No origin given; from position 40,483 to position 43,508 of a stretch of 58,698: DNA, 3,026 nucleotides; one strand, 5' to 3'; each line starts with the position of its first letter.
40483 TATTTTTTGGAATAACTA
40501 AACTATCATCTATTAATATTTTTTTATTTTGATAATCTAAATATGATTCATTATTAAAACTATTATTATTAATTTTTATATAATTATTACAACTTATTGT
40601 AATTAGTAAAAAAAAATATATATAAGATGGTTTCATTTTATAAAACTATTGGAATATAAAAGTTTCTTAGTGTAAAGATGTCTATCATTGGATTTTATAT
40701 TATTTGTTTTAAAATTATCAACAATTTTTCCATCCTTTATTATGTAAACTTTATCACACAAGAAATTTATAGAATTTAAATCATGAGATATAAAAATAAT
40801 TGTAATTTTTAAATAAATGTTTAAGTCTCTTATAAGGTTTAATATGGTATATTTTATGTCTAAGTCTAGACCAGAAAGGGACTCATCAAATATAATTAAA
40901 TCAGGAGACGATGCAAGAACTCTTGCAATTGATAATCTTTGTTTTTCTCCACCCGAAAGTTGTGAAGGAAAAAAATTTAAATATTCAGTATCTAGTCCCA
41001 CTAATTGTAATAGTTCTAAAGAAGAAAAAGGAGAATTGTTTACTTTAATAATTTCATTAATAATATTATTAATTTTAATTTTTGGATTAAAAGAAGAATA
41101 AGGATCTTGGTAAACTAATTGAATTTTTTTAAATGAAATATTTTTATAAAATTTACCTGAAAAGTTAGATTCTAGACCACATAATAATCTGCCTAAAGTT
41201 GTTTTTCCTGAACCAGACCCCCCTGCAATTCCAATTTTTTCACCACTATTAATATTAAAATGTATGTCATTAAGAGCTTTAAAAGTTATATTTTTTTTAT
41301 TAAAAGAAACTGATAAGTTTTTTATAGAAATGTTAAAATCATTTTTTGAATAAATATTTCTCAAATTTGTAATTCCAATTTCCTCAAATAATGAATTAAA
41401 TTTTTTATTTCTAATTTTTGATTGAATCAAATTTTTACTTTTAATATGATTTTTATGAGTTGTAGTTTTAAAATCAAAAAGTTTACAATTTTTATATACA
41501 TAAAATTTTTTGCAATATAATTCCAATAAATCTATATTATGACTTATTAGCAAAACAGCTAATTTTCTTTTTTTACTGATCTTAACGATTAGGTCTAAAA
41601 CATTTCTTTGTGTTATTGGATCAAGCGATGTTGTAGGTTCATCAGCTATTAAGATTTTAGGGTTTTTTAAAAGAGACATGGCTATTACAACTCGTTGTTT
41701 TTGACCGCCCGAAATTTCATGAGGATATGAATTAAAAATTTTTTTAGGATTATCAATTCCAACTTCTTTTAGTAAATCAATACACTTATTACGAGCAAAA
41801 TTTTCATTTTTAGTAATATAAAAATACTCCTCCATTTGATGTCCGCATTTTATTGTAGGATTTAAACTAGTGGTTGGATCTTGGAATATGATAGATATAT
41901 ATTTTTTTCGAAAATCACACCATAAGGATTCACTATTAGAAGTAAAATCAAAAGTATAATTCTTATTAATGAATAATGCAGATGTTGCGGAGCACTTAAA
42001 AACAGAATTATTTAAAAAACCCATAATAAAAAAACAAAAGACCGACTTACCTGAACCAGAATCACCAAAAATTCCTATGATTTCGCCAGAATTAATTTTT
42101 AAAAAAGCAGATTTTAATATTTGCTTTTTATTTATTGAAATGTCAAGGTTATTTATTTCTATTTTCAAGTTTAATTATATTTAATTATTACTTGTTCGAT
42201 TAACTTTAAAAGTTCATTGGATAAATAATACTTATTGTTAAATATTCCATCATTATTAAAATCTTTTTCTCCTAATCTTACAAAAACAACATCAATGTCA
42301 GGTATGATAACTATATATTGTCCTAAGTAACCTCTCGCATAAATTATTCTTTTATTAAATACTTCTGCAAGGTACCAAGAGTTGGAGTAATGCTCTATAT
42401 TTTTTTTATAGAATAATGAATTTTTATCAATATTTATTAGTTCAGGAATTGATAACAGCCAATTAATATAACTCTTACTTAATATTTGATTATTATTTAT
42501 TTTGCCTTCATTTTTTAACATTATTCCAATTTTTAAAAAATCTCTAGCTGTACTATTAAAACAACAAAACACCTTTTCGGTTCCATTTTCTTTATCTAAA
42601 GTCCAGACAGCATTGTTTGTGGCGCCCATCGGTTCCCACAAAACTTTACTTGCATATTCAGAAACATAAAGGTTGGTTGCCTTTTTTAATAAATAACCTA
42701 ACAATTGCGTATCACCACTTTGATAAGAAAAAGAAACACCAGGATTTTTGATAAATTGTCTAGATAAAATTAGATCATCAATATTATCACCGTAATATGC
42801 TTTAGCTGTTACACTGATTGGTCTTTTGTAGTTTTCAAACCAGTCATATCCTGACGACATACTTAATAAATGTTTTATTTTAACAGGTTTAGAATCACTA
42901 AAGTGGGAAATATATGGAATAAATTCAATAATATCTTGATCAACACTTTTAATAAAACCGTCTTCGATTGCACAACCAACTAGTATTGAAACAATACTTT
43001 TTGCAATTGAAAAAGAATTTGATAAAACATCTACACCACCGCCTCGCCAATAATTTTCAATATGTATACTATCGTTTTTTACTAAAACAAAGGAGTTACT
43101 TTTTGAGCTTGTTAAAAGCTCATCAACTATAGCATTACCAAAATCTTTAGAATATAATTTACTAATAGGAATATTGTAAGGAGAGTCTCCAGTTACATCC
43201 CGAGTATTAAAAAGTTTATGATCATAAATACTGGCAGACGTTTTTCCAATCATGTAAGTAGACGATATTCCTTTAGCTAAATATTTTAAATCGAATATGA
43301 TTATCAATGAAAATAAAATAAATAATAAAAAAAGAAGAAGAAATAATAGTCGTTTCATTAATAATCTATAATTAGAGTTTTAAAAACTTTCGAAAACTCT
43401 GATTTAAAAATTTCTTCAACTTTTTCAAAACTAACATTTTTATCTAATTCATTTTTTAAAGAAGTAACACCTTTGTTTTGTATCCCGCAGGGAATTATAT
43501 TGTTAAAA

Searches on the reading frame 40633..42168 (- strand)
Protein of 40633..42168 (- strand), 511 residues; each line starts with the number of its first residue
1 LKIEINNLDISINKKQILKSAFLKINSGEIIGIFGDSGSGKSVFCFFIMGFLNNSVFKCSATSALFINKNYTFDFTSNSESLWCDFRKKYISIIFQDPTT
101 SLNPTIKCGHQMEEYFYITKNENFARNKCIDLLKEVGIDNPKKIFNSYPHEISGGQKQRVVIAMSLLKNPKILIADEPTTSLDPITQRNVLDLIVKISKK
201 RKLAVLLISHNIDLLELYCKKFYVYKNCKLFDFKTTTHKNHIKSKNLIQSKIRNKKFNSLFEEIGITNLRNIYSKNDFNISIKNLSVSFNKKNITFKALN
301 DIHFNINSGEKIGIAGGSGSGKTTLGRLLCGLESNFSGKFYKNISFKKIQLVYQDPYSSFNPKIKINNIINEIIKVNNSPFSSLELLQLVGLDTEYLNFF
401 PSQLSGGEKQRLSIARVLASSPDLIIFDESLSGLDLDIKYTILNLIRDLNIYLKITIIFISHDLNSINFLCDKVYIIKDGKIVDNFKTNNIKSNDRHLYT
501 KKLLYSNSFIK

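Call 57: search_protein_families(library=pfam, proteins=[window:40633-42168:-], max_evalue=0.0001)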
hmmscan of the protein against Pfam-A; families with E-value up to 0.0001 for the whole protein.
window:40633-42168:- (511 aa): 4 families
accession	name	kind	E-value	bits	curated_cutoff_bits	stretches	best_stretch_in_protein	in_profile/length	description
PF00005.33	ABC_tran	-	5.7e-48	163.4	25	2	20-180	3-137/137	ABC transporter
PF02463.25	SMC_N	-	2.1e-10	40.9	40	1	29-222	25-209/220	RecF/RecN/SMC N terminal domain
PF13304.12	AAA_21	-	1.6e-07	32.1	27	0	149-215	235-303/304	AAA domain, putative AbiEii toxin, Type IV TA system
PF00485.24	PRK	-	6.6e-05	23.3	22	0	312-329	2-19/196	Phosphoribulokinase / Uridine kinase family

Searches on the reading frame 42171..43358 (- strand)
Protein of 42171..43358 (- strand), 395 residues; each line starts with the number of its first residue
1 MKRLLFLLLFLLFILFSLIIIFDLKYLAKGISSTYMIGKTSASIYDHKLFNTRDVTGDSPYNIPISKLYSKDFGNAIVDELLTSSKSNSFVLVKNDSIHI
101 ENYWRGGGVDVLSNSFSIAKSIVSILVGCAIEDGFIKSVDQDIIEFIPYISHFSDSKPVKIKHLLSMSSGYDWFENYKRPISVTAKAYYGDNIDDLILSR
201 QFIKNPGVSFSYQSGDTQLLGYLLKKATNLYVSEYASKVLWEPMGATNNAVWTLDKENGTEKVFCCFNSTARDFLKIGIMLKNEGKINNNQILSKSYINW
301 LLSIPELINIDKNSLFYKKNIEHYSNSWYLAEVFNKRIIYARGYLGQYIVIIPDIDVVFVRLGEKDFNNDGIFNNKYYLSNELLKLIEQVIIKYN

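Call 57: search_protein_families(library=pfam, proteins=[window:42171-43358:-], max_evalue=0.0001)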
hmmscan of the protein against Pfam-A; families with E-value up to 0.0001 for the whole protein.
window:42171-43358:- (395 aa): 1 family
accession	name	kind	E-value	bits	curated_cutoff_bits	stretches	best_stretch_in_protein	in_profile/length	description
PF00144.29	Beta-lactamase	-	2.6e-16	60.2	27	1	90-369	19-315/329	Beta-lactamase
